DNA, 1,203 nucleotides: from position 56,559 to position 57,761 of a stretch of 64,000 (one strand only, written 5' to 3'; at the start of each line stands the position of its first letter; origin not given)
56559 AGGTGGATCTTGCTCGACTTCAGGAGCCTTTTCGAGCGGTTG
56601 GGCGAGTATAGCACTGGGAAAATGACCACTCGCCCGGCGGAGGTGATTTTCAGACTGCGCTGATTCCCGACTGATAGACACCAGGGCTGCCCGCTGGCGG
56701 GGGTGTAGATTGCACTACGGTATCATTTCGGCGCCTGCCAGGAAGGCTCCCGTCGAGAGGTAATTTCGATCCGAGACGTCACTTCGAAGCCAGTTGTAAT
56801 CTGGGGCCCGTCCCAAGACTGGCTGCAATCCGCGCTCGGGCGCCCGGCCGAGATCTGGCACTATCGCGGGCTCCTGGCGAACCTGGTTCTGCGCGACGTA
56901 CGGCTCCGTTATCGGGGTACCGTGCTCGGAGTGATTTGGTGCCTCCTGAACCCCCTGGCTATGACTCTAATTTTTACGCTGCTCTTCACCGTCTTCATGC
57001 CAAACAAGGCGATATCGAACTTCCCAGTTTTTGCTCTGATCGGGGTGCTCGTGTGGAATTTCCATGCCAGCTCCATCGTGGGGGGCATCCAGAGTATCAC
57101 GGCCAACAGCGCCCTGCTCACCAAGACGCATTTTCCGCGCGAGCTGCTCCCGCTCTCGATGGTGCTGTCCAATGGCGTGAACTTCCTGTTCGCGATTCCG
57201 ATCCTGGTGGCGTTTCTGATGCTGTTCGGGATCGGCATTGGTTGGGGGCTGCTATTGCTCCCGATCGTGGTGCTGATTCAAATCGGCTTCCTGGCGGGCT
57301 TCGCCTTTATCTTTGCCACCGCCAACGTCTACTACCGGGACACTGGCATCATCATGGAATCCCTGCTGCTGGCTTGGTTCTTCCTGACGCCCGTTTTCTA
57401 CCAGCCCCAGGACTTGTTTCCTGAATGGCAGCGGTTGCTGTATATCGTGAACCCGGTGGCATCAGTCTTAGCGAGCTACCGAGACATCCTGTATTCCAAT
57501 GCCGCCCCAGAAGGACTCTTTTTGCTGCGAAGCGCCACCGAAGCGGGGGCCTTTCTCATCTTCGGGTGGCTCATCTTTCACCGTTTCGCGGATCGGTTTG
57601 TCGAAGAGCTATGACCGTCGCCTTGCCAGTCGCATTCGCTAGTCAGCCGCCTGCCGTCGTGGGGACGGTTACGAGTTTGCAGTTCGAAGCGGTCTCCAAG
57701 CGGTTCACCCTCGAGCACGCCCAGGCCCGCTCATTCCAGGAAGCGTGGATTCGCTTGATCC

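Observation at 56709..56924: Wzm permease: conserved N-terminus upstream of the only canonical start; probable AUC (or CUG) initiation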

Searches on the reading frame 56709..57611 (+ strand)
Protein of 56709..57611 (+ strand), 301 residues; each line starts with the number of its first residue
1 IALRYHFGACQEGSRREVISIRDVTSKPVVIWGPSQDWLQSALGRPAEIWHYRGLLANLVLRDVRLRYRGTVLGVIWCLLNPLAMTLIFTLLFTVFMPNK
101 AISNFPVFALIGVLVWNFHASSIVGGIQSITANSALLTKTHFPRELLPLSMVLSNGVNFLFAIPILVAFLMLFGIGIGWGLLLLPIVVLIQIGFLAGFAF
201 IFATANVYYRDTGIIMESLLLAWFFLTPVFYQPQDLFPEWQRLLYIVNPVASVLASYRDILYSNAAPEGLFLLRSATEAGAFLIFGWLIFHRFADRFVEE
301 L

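Call 8: search_protein_families(library=pfam, proteins=[window:56709-57611:+], max_evalue=0.01)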
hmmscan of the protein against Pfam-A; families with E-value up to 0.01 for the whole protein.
window:56709-57611:+ (301 aa): 1 family
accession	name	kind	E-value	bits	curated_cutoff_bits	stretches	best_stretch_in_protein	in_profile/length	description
PF01061.29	ABC2_membrane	-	6.5e-14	52.4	26.9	1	59-262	6-211/211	ABC-2 type transporter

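Call 76: search_solved_structures(query=window:56769-57611:+, max_evalue=0.001, show_alignments=2)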
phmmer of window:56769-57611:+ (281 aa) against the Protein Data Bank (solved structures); distinct sequences matched with E-value up to 0.001: 7.
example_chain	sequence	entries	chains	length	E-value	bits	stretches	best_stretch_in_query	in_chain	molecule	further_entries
6m96_B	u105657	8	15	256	7.4e-17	64.8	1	35-265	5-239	Transport permease protein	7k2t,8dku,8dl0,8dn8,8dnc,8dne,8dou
6oih_D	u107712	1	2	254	8.7e-17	64.6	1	35-265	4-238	Transport permease protein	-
9cfl_A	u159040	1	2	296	1.1e-12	51.1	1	36-244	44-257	Transport permease protein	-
9cfp_A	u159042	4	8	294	1.2e-12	50.9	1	36-244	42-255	Transport permease protein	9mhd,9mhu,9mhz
9qfx_A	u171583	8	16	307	1e-10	44.6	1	27-242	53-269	Probable O-antigen/lipopolysaccharide transport integral membrane protein ABC transporter | ABC transporter permease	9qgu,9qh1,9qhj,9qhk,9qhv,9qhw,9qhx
6jbh_C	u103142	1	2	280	3.8e-10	42.8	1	35-278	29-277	TarG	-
8tsh_C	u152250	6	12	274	1.6e-06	30.9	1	33-239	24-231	Transport permease protein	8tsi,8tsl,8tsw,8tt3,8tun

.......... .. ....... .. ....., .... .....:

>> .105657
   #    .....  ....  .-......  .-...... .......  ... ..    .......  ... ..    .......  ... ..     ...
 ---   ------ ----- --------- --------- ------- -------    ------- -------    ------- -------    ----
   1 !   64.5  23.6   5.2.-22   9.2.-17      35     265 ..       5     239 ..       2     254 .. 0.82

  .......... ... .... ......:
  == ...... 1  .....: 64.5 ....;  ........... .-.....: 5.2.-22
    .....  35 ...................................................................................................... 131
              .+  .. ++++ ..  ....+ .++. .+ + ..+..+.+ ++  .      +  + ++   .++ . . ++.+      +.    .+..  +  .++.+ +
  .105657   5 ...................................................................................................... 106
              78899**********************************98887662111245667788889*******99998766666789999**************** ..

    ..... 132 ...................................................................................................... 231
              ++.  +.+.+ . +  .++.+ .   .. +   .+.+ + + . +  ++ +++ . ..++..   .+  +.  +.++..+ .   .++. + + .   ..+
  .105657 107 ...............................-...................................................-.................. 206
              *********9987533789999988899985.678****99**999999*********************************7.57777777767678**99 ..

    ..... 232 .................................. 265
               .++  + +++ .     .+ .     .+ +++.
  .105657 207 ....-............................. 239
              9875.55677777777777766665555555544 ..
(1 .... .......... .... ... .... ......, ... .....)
